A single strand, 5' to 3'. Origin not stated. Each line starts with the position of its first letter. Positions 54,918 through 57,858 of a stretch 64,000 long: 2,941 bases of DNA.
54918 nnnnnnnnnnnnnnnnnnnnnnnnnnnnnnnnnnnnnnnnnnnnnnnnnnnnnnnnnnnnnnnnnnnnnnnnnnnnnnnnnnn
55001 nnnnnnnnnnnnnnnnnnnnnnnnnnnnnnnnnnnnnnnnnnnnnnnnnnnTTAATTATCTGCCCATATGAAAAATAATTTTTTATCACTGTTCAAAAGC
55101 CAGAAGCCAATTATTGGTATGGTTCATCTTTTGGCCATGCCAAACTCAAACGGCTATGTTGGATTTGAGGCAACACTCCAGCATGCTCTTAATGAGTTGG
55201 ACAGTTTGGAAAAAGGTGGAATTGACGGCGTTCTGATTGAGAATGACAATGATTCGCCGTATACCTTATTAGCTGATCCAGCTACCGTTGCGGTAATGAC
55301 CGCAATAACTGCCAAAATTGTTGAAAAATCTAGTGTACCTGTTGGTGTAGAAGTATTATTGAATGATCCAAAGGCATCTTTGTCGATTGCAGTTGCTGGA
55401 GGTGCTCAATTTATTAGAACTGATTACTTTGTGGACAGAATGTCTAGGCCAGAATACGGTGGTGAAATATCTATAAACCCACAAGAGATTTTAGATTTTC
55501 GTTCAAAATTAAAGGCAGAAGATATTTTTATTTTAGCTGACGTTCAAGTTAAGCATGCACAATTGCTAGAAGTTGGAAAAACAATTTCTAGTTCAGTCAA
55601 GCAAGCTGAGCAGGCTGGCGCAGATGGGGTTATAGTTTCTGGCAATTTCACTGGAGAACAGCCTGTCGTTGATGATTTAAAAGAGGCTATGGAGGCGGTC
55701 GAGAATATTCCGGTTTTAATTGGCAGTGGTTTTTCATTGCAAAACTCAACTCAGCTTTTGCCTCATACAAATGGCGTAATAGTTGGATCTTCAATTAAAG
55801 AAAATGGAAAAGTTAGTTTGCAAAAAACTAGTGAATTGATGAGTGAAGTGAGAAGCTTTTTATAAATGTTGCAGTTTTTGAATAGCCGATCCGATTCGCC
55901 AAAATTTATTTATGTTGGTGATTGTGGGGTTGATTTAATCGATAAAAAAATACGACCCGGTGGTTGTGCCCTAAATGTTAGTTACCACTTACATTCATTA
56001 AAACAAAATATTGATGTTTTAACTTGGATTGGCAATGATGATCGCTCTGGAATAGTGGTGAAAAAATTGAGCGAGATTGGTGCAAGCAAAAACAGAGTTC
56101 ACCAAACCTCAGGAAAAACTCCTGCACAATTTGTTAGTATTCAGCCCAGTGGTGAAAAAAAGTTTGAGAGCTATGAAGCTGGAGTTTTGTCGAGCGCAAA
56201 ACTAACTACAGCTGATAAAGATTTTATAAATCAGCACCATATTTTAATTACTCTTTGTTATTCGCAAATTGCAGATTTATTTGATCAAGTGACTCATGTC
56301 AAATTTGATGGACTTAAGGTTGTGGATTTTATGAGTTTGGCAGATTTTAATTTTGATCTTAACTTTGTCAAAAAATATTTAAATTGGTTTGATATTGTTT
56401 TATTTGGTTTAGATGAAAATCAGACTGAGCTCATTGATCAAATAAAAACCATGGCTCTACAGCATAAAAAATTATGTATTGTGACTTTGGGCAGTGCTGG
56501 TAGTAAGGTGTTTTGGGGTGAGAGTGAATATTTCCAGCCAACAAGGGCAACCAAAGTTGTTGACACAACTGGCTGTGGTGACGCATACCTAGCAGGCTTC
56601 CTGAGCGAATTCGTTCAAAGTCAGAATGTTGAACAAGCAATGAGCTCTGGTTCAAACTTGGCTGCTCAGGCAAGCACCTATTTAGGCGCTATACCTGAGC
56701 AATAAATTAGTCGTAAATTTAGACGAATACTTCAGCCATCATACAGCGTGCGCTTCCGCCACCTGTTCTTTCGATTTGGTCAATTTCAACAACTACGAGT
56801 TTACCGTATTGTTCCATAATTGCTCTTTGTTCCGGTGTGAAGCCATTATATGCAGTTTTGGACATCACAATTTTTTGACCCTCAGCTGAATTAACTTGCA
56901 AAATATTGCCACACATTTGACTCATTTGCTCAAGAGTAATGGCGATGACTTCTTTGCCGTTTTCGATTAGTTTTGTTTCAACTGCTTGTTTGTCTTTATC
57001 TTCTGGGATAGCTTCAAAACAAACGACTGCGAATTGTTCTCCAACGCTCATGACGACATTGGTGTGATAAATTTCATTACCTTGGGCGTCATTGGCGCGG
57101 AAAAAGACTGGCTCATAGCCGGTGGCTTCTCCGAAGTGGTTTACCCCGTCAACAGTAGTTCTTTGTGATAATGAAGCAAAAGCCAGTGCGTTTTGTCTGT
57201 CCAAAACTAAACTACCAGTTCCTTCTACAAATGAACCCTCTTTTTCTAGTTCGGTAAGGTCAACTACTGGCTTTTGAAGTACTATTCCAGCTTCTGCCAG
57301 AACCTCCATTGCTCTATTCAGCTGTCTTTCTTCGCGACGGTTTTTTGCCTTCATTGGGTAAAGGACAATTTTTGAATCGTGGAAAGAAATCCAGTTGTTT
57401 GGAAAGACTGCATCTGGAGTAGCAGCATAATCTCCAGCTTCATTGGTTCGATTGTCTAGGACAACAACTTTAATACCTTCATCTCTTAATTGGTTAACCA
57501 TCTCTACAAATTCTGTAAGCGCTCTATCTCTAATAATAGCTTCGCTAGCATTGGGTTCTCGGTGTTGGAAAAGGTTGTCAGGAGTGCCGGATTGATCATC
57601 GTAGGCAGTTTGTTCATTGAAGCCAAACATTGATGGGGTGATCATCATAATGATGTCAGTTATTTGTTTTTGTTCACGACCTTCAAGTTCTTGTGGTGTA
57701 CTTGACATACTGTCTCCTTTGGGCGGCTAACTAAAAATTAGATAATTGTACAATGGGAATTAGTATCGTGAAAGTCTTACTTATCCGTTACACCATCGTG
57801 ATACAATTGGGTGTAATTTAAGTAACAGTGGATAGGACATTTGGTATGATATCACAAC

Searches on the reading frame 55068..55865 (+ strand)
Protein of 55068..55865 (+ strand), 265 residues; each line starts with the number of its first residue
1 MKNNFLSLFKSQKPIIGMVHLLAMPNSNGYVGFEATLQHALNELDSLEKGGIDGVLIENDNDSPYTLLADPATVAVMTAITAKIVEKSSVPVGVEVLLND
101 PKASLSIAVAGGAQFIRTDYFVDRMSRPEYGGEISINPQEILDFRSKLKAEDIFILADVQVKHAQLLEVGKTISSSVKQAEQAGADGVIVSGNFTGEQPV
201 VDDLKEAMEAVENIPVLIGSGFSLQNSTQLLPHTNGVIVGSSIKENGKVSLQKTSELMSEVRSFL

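Call 8: search_protein_families(library=pfam, proteins=[window:55068-55865:+], max_evalue=0.01)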
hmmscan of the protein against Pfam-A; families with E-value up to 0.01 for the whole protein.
window:55068-55865:+ (265 aa): 1 family
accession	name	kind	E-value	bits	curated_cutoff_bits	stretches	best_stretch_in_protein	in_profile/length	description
PF03437.21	BtpA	-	3.5e-63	213.9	30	1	12-258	2-249/254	BtpA family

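Call 11: search_protein_families(library=ncbifam, proteins=[window:55068-55865:+], max_evalue=0.01)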
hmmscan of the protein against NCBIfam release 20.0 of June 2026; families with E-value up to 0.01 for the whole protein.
window:55068-55865:+ (265 aa): 3 families
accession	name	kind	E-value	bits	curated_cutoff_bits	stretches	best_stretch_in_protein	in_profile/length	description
TIGR00259.1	thylakoid_BtpA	subfamily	4.1e-62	210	153.4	1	12-250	1-237/257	BtpA/SgcQ family protein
NF045918.1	PhsystIBiosynBtpA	equivalog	1.7e-57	194.7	400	1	7-250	3-245/261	photosystem I biogenesis protein BtpA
TIGR00262.1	trpA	equivalog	0.0072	15.2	102.35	0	202-263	187-250/256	tryptophan synthase subunit alpha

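Call 73: search_solved_structures(query=window:55068-55865:+, max_evalue=0.01)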
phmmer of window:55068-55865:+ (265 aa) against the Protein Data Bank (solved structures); distinct sequences matched with E-value up to 0.01: 0.

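Call 87: find_homologous_proteins(query=window:55068-55865:+, max_evalue=1e-20)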
Query window:55068-55865:+ (265 aa): 2205 proteins with E <= 1e-20 among 8000 candidates; the best 120 are listed.
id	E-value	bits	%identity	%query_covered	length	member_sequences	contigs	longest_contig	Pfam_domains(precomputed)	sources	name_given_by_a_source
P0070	2.2e-162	556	99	100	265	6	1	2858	PF03437.22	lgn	-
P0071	1.5e-147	508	90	100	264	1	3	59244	PF03437.22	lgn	-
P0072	5.0e-131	453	78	98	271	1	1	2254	PF03437.22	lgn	-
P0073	2.7e-118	412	73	99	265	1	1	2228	PF03437.22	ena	-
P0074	6.5e-108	378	69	99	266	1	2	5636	PF03437.22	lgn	-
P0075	7.0e-97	342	73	84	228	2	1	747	PF03437.22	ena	-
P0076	7.1e-85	302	52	99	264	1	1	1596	PF03437.22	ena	-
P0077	6.9e-84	299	53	99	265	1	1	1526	PF03437.22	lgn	-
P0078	8.0e-83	296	56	97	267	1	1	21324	PF03437.22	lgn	-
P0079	1.8e-81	291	53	97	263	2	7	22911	PF03437.22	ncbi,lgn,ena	-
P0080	1.1e-80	289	52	99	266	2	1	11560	PF03437.22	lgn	-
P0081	4.8e-80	287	53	98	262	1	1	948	PF03437.22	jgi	jgi:membrane complex biogenesis BtpA family protein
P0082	5.1e-80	287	54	97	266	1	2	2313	PF03437.22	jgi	-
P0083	6.3e-80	286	52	98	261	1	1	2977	PF03437.22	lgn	-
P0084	1.3e-79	285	52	96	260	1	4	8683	PF03437.22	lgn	-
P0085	4.3e-79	283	53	97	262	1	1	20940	PF03437.22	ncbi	-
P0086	7.5e-79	283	54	97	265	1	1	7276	PF03437.22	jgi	jgi:membrane complex biogenesis BtpA family protein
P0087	1.1e-78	282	51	97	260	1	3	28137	PF03437.22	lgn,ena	-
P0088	2.6e-78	281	51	98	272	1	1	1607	PF03437.22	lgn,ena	-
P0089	3.9e-78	280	53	93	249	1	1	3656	PF03437.22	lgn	-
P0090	4.6e-78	280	53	94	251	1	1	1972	PF03437.22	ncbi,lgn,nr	ncbi:MAG: BtpA/SgcQ family protein [Patescibacteria group bacterium]|nr:BtpA/SgcQ family protein [Pa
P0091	1.2e-77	279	53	95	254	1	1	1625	PF03437.22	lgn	-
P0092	1.5e-77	278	54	93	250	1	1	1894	PF03437.22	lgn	-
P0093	3.2e-77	277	49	98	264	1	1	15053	PF03437.22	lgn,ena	-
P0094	5.4e-77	277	53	93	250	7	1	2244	PF03437.22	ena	-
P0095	1.1e-76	276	53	95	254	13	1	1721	PF03437.22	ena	-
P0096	1.9e-76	275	53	95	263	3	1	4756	PF03437.22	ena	-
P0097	5.0e-76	273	53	95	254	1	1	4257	PF03437.22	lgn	-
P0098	7.3e-76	273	49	96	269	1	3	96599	PF03437.22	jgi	jgi:membrane complex biogenesis BtpA family protein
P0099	2.3e-75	271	51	94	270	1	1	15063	PF03437.22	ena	-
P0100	1.2e-74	269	52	95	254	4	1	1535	PF03437.22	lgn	-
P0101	1.3e-74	269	54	88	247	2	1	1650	PF03437.22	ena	-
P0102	1.9e-74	268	51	95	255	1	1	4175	PF03437.22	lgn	-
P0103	2.8e-74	268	52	95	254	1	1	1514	PF03437.22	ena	-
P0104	2.8e-74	268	52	95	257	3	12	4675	PF03437.22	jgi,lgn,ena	-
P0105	4.9e-74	267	53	94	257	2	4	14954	PF03437.22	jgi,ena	-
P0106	1.4e-73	265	51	95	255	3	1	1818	PF03437.22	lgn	-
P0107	2.3e-73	265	50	98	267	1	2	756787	PF03437.22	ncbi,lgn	ncbi:MAG: BtpA/SgcQ family protein [Oligoflexales bacterium]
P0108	1.3e-72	262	48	98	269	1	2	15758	PF03437.22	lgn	-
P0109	5.1e-72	260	48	99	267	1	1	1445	PF03437.22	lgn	-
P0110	9.3e-72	259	47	99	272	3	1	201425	PF03437.22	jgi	-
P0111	1.2e-71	259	49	93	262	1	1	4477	PF03437.22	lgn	-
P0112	4.5e-71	257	49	96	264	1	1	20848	PF03437.22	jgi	jgi:hypothetical protein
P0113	1.1e-70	256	47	98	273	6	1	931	PF03437.22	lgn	-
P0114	1.3e-70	256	51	92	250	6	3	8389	PF03437.22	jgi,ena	-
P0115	2.3e-70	255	50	96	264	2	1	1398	PF03437.22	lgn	-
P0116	2.3e-70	255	47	99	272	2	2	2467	PF03437.22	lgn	-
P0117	2.6e-70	255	51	92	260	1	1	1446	PF03437.22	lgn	-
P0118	2.7e-70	255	48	97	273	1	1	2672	PF03437.22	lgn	-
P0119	2.9e-70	255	49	94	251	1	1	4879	PF03437.22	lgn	-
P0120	4.5e-70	254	48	98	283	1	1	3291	PF03437.22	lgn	-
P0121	4.7e-70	254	48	96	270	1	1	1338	PF03437.22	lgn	-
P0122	9.1e-70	253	48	99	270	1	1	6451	PF03437.22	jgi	jgi:membrane complex biogenesis BtpA family protein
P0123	2.3e-69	252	50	95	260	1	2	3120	PF03437.22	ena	-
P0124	3.1e-69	251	47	98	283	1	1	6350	PF03437.22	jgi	jgi:uncharacterized protein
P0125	3.5e-69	251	47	99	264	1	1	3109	PF03437.22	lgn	-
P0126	6.0e-69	250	48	96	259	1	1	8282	PF03437.22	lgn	-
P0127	1.1e-68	249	47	97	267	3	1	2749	PF03437.22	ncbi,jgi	jgi:membrane complex biogenesis BtpA family protein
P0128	1.6e-68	249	46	96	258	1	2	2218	PF03437.22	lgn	-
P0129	3.6e-68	248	48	99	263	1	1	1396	PF00290.27,PF03437.22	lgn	-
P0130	4.0e-68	248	47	98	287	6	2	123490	PF03437.22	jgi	jgi:membrane complex biogenesis BtpA family protein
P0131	4.9e-68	247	45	99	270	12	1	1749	PF03437.22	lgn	-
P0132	7.0e-68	247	52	99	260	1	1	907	PF03437.22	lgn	-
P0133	7.9e-68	247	47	100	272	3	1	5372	PF03437.22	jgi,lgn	jgi:membrane complex biogenesis BtpA family protein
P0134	1.1e-67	246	46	96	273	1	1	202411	PF03437.22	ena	-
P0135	1.5e-67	246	46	95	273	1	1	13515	PF03437.22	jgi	jgi:membrane complex biogenesis BtpA family protein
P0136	1.7e-67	246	47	97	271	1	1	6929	PF03437.22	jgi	-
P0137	1.9e-67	245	49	96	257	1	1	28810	PF03437.22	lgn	-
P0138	1.9e-67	245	47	92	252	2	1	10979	PF03437.22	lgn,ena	-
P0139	2.0e-67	245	47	98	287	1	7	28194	PF03437.22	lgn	-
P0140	2.3e-67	245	48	95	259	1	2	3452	PF03437.22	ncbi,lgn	-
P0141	2.4e-67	245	47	98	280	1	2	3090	PF03437.22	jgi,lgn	jgi:hypothetical protein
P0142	2.6e-67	245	49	92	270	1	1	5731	PF03437.22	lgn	-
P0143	3.1e-67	245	45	99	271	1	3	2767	PF03437.22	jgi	jgi:membrane complex biogenesis BtpA family protein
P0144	3.8e-67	244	47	98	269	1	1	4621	PF03437.22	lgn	-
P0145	4.8e-67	244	48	98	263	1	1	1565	PF03437.22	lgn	-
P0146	5.5e-67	244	50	99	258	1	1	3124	PF03437.22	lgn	-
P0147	5.7e-67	244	45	97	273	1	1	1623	PF03437.22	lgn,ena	-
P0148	5.8e-67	244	46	99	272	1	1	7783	PF03437.22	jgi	jgi:uncharacterized protein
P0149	6.9e-67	244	48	96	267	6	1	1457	PF03437.22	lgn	-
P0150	1.2e-66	243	45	99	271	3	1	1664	PF03437.22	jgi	jgi:uncharacterized protein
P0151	1.2e-66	243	47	98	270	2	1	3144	PF03437.22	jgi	jgi:membrane complex biogenesis BtpA family protein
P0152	1.2e-66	243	48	97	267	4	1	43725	PF03437.22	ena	-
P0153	1.5e-66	242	46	98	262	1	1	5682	PF03437.22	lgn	-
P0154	2.2e-66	242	48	97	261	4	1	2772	PF03437.22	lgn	-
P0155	2.6e-66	242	47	98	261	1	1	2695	PF03437.22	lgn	-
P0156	2.8e-66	242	49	94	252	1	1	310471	PF03437.22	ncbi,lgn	-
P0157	3.4e-66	241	50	95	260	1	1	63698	PF03437.22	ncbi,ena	-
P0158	3.7e-66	241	47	98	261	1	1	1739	PF03437.22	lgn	-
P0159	3.8e-66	241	43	98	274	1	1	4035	PF03437.22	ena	-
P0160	4.7e-66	241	45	96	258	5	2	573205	PF03437.22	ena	-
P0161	6.8e-66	240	44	99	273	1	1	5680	PF03437.22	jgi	jgi:membrane complex biogenesis BtpA family protein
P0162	7.8e-66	240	47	98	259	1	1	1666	PF03437.22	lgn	-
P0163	7.8e-66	240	47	99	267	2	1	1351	PF03437.22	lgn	-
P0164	8.6e-66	240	47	99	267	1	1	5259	PF03437.22,PF03932.21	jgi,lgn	-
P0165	1.1e-65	240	49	94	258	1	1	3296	PF03437.22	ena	-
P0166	1.1e-65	240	48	95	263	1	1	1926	PF03437.22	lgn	-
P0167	1.2e-65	239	47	98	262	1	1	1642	PF03437.22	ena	-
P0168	1.4e-65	239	48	98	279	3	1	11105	PF03437.22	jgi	-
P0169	1.6e-65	239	45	98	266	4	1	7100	PF03437.22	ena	-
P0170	1.7e-65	239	47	99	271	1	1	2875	PF03437.22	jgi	jgi:uncharacterized protein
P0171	1.8e-65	239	47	99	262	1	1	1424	PF03437.22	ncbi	-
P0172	2.0e-65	239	45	99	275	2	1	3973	PF03437.22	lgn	-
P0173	2.1e-65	239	47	98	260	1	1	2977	PF03437.22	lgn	-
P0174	3.0e-65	238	49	95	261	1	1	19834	PF03437.22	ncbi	-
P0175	3.4e-65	238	46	97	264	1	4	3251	PF03437.22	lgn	-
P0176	3.7e-65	238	48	93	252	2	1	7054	PF03437.22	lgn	-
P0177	3.7e-65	238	48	98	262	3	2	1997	PF03437.22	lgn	-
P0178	4.3e-65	238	49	94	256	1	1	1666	PF03437.22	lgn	-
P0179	4.5e-65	238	48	94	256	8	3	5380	PF03437.22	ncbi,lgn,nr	ncbi:MAG: BtpA/SgcQ family protein [Acidobacteria bacterium]|nr:BtpA/SgcQ family protein [Acidobacte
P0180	4.7e-65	238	47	98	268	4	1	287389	PF03437.22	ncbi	ncbi:MAG: BtpA/SgcQ family protein [Vicinamibacterales bacterium]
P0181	5.9e-65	237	46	98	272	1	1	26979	PF03437.22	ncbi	-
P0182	6.2e-65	237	46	96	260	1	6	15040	PF03437.22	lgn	-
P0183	1.2e-64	236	44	99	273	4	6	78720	PF03437.22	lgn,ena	-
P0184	1.3e-64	236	51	95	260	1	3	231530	PF03437.22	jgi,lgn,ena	-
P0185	1.5e-64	236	46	97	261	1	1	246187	PF03437.22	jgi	jgi:uncharacterized protein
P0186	2.3e-64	235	48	94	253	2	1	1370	PF03437.22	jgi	jgi:hypothetical protein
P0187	2.4e-64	235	46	96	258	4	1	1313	PF03437.22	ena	-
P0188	2.7e-64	235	47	98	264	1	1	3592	PF03437.22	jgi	jgi:membrane complex biogenesis BtpA family protein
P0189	3.5e-64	235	48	92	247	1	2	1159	PF03437.22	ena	-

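Call 88: find_encoding_contigs(protein=P0107, flank=5000, max_places=1)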
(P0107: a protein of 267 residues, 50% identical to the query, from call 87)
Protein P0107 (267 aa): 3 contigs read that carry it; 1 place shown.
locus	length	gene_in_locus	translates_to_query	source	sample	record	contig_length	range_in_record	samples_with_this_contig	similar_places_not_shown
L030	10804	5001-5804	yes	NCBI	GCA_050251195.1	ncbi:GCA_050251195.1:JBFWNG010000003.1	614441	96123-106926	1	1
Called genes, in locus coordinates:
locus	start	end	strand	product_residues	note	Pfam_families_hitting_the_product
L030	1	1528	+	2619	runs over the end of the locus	-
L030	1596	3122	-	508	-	PF03572:Peptidase_S41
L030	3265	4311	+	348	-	PF08240:ADH_N, PF00107:ADH_zinc_N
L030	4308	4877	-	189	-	PF01965:DJ-1_PfpI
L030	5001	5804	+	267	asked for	PF03437:BtpA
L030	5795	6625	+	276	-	PF00294:PfkB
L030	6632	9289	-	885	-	PF17900:Peptidase_M1_N, PF01433:Peptidase_M1, PF11838:ERAP1_C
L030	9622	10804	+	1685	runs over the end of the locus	PF01339:CheB_methylest, PF03705:CheR_N, PF01739:CheR, PF13596:PAS_10, PF01590:GAF, PF13185:GAF_2, PF00512:HisKA, PF02518:HATPase_c, +3 more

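Call 89: find_encoding_contigs(protein=P0180, flank=5000, max_places=1)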
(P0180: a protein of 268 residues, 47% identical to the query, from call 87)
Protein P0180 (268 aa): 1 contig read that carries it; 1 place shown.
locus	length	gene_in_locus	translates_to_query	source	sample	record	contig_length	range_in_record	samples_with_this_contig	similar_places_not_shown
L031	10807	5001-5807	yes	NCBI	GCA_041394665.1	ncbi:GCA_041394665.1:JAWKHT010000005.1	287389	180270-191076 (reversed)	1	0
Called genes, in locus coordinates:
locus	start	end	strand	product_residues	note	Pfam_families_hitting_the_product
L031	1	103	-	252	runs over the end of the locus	-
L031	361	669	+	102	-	-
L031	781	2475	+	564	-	PF01425:Amidase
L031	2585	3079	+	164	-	PF07301:DUF1453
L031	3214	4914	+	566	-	PF00390:malic, PF03949:Malic_M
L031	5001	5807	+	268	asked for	PF03437:BtpA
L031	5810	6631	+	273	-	PF00294:PfkB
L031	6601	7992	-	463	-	PF13520:AA_permease_2, PF00324:AA_permease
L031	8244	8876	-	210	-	-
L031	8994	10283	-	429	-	PF04542:Sigma70_r2 (weak), PF08281:Sigma70_r4_2 (faint), PF20239:DUF6596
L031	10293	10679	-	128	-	PF03795:YCII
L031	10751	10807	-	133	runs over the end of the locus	PF13564:DoxX_2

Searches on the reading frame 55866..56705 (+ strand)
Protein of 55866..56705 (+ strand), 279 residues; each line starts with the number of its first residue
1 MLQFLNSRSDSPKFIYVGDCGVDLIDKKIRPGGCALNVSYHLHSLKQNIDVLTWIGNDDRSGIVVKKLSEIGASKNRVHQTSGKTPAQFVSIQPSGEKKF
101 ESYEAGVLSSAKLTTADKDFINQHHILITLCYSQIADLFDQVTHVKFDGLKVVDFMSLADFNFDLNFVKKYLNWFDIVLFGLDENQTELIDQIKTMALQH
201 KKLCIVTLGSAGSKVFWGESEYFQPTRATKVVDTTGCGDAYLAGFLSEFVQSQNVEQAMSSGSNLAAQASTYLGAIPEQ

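Call 8: search_protein_families(library=pfam, proteins=[window:55866-56705:+], max_evalue=0.01)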
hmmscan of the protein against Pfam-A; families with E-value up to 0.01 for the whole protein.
window:55866-56705:+ (279 aa): 1 family
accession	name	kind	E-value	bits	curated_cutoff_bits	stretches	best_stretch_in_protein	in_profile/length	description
PF00294.29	PfkB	-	2.3e-23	83.4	25.8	1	29-276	33-296/302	pfkB family carbohydrate kinase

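Call 11: search_protein_families(library=ncbifam, proteins=[window:55866-56705:+], max_evalue=0.01)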
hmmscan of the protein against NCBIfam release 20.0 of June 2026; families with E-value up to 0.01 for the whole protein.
window:55866-56705:+ (279 aa): 21 families
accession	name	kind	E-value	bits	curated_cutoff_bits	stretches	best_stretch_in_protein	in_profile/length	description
NF007321.0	PRK09813.1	equivalog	7.6e-35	120.6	247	1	16-275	6-260/261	fructoselysine 6-kinase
NF053626.1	RibKinHalex1628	equivalog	1.2e-18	67.7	330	1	27-273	33-276/293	ATP-dependent ribose-1-phosphate kinase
TIGR04382.1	myo_inos_iolC_N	equivalog_domain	1.2e-15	57.6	300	2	184-271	203-291/309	5-dehydro-2-deoxygluconokinase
TIGR03168.1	1-PFK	subfamily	2.1e-15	56.4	216.4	1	185-271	197-283/305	hexose kinase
TIGR03828.1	pfkB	equivalog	2.6e-15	56.2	292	1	184-271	196-283/305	1-phosphofructokinase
TIGR02152.1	D_ribokin_bact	equivalog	1.4e-13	50.8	299.65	1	181-275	191-286/298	ribokinase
NF006957.1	PRK09434.1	equivalog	3.4e-12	46.5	450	1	185-262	195-273/302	fructokinase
TIGR02198.1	rfaE_dom_I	equivalog_domain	1e-11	44.5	345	2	184-267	209-293/315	D-glycero-beta-D-manno-heptose-7-phosphate kinase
NF052444.1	DhDoxglucKinKdgK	equivalog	2.6e-11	43.5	400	1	17-276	6-296/303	2-dehydro-3-deoxygluconokinase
NF041164.1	NucKinThplmales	equivalog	5.4e-10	38.9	450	1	162-268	161-270/295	nucleoside kinase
NF041320.1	pfkB_Halo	equivalog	1.9e-09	37.4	400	1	203-273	210-280/302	1-phosphofructokinase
NF040938.1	KDG_KDGal_kin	equivalog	9.6e-09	34.8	400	1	198-265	212-279/305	bifunctional 2-dehydro-3-deoxygluconokinase/2-dehydro-3-deoxygalactonokinase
NF041332.1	KDG_KDGal_kin_Halo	equivalog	2.9e-08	33.5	440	1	202-271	224-293/320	bifunctional 2-dehydro-3-deoxygluconokinase/2-dehydro-3-deoxygalactonokinase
NF041134.1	R1P_kin_Thcocales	equivalog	3e-08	33.4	500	1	32-271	37-264/291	ADP-dependent ribose-1-phosphate kinase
NF008353.0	PRK11142.1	equivalog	3.5e-06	26.7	341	1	28-276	35-290/307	ribokinase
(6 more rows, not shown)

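Call 74: search_solved_structures(query=window:55866-56705:+, max_evalue=1e-10)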
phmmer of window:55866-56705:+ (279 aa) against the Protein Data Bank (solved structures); distinct sequences matched with E-value up to 1e-10: 0.

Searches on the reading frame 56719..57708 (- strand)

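Call 8: search_protein_families(library=pfam, proteins=[window:56719-57708:-], max_evalue=0.01)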
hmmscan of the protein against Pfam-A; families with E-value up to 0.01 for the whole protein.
window:56719-57708:- (329 aa): 3 families
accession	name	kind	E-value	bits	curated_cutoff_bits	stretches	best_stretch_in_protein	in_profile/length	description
PF19420.4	DDAH_eukar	-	1.9e-92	310.1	23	1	41-328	7-291/291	N,N dimethylarginine dimethylhydrolase, eukaryotic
PF01380.27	SIS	-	0.0033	17.7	25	0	208-276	37-108/131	SIS domain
PF02274.22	ADI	-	0.004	16.7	22.8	0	111-260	135-287/377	Arginine deiminase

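Call 11: search_protein_families(library=ncbifam, proteins=[window:56719-57708:-], max_evalue=0.01)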
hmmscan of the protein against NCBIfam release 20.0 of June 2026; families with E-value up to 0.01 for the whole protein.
window:56719-57708:- (329 aa): 1 family
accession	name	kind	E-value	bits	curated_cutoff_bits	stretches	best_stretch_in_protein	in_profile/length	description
NF046062.1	citrull_CtlX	equivalog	4.3e-104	347.8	334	1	20-328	3-299/299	citrulline utilization hydrolase CtlX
